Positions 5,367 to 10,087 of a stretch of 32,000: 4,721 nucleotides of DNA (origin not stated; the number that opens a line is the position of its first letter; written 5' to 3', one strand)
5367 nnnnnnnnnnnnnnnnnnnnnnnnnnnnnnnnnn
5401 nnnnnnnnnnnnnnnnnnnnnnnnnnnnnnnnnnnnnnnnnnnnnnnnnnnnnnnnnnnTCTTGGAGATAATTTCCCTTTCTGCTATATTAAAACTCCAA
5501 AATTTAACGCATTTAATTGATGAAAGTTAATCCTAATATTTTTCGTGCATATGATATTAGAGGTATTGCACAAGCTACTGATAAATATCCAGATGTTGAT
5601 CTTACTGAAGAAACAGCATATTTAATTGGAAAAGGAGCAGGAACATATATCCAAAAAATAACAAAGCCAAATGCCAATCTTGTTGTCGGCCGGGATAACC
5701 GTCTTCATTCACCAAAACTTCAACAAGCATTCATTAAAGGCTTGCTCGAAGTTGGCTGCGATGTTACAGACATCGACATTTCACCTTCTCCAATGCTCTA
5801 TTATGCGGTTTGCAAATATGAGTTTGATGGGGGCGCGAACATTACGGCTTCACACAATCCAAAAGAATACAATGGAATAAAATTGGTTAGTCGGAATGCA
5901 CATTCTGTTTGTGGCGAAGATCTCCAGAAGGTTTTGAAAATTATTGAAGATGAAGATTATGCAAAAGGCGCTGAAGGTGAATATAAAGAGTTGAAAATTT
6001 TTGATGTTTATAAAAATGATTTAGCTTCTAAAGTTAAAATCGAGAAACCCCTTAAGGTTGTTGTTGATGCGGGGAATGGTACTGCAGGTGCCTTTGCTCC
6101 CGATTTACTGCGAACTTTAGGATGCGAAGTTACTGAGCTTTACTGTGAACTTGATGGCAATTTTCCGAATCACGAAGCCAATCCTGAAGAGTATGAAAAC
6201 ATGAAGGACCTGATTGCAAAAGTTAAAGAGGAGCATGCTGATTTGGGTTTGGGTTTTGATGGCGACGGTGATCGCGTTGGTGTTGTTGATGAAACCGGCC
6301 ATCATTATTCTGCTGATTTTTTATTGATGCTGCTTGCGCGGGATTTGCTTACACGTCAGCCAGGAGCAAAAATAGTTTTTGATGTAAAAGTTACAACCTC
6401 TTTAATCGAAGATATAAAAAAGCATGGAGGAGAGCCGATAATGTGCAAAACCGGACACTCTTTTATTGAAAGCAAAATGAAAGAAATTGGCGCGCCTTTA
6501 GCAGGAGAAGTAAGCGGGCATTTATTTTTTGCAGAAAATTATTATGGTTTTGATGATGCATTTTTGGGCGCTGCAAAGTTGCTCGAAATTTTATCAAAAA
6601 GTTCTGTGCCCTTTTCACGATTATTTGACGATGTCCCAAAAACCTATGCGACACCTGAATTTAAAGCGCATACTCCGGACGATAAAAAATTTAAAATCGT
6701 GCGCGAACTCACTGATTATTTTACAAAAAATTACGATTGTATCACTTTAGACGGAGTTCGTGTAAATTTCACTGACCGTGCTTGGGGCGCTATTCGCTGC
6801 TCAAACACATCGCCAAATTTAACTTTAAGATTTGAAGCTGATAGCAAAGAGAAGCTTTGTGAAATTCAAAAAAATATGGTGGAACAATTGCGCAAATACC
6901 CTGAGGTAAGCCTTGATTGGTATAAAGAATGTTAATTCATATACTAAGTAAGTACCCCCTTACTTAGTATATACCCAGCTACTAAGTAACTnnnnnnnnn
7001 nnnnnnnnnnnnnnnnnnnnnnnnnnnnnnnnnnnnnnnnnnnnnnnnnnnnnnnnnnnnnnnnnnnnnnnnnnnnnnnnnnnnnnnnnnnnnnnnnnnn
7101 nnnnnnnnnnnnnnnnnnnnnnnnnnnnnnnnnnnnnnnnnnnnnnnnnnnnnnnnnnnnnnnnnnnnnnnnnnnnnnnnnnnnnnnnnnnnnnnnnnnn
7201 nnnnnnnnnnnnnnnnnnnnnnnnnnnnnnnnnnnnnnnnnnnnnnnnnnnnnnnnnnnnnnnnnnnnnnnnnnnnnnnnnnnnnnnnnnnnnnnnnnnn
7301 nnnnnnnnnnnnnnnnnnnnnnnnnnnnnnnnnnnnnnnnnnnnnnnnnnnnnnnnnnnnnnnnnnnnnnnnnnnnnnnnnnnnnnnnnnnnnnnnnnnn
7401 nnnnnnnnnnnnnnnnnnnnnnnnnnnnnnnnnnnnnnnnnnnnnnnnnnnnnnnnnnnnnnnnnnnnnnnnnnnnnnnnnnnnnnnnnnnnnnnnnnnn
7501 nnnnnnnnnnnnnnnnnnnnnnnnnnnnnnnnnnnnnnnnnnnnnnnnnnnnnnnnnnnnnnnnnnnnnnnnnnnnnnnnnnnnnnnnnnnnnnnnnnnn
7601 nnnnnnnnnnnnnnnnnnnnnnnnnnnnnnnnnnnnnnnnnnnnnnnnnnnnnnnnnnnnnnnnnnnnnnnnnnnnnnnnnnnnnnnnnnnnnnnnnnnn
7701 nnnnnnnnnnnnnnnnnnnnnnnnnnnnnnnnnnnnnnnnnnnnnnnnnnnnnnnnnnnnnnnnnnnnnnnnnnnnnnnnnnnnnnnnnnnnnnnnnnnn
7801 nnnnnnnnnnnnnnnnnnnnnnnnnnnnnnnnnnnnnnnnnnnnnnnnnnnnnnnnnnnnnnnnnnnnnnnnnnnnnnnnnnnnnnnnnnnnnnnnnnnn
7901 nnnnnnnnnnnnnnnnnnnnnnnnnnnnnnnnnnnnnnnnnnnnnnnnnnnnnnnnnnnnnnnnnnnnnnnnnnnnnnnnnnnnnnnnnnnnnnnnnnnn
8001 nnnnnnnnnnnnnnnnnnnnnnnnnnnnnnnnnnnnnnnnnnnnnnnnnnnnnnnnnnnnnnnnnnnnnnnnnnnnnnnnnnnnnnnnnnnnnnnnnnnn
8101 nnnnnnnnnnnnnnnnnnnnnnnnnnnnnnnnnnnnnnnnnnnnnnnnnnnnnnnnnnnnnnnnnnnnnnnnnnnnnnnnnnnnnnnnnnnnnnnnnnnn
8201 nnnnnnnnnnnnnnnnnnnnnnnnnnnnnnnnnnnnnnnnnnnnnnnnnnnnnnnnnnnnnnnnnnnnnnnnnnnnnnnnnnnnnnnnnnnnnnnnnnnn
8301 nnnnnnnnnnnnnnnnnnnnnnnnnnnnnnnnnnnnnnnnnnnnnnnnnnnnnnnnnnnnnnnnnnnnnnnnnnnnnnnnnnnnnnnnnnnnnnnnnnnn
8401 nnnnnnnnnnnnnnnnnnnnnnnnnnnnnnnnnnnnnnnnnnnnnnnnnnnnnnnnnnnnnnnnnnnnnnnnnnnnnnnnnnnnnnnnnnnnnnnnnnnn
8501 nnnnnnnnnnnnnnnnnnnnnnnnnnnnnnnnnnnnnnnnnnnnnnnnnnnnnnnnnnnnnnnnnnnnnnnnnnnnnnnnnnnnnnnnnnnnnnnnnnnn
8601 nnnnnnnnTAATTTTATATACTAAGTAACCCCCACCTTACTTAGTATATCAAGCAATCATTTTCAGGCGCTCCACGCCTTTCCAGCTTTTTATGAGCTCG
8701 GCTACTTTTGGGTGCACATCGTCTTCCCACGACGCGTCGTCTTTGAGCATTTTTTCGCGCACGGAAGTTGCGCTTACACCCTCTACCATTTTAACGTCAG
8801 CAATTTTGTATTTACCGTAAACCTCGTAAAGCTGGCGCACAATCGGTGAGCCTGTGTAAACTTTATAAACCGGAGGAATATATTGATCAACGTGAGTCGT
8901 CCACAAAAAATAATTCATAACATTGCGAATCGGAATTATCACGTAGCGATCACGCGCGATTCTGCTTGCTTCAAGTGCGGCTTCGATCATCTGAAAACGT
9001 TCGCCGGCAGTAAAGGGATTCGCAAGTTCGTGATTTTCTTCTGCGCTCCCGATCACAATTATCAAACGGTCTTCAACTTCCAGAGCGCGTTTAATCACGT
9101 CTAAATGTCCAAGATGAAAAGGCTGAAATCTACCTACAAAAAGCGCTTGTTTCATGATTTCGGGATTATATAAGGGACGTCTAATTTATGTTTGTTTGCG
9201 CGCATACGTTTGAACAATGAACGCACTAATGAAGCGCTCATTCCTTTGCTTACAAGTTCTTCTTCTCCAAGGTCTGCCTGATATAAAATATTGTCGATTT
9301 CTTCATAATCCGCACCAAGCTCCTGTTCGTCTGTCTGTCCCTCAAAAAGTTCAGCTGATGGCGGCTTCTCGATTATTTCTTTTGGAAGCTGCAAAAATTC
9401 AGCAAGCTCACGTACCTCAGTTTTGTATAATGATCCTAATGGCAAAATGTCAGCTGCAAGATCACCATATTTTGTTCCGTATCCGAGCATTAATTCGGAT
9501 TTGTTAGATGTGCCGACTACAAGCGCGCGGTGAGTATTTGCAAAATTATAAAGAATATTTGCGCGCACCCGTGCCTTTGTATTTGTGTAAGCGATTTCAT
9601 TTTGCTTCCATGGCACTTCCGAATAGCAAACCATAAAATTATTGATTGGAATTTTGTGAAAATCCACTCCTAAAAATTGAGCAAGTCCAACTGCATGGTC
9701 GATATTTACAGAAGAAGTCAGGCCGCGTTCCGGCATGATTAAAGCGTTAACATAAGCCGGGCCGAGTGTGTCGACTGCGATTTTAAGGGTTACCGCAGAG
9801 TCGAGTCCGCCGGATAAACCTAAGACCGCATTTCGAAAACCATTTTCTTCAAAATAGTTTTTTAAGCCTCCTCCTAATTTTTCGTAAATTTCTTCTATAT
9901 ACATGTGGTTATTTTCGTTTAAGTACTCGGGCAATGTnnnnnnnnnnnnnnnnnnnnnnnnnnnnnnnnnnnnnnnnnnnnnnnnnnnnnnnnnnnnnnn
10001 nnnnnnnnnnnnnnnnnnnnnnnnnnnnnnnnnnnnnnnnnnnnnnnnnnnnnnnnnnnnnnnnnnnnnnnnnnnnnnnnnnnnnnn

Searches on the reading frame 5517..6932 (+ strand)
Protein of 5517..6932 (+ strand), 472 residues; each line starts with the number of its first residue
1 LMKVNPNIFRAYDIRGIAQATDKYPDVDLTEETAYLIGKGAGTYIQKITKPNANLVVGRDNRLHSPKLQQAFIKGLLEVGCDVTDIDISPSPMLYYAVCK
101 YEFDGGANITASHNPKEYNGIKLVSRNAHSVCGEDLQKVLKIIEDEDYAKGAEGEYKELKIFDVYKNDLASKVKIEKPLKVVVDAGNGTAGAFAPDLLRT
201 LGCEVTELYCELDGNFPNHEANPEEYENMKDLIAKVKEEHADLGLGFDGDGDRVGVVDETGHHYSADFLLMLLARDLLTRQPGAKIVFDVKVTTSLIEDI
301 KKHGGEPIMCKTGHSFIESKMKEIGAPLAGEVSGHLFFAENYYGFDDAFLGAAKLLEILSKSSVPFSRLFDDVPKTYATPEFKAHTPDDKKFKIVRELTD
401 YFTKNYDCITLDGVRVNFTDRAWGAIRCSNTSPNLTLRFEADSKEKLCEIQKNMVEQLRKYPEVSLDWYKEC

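Call 17: search_protein_families(library=pfam, proteins=[window:5517-6932:+], max_evalue=0.01)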
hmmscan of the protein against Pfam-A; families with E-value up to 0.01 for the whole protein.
window:5517-6932:+ (472 aa): 5 families
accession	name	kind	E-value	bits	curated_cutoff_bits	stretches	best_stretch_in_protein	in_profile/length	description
PF02878.22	PGM_PMM_I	-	2.3e-36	125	22.5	1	7-148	2-136/138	Phosphoglucomutase/phosphomannomutase, alpha/beta/alpha domain I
PF02879.22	PGM_PMM_II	-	6e-31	107.5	29.3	1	165-261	3-103/103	Phosphoglucomutase/phosphomannomutase, alpha/beta/alpha domain II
PF02880.22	PGM_PMM_III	-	6.7e-21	75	20.7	1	267-377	3-115/115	Phosphoglucomutase/phosphomannomutase, alpha/beta/alpha domain III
PF00408.26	PGM_PMM_IV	-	3.1e-06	27.6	23.1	1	388-456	8-67/68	Phosphoglucomutase/phosphomannomutase, C-terminal domain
PF24011.1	DUF7325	-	0.0061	17.3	27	0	106-187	10-91/131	Family of unknown function (DUF7325)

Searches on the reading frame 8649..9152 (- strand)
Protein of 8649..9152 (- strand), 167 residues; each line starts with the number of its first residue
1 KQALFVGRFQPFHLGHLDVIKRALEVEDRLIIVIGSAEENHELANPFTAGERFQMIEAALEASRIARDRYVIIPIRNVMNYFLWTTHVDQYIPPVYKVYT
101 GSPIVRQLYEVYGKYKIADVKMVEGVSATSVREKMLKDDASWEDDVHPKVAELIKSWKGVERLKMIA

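Call 17: search_protein_families(library=pfam, proteins=[window:8649-9152:-], max_evalue=0.01)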
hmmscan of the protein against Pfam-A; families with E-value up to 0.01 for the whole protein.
window:8649-9152:- (167 aa): 1 family
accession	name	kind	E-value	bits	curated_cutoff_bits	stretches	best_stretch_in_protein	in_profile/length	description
PF01467.32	CTP_transf_like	-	9.5e-19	68.4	21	1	4-134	1-133/133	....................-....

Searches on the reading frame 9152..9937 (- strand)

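Call 17: search_protein_families(library=pfam, proteins=[window:9152-9937:-], max_evalue=0.01)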
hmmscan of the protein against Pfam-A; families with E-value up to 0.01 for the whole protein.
window:9152-9937:- (261 aa): 2 families
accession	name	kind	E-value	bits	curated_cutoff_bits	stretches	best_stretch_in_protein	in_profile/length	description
PF02540.23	NAD_synthase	-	1.2e-75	254.2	21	1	18-255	2-242/242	NAD synthase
PF03054.22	tRNA_Me_trans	-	0.0004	20.6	20.6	0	158-196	160-196/202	tRNA methyl transferase HUP domain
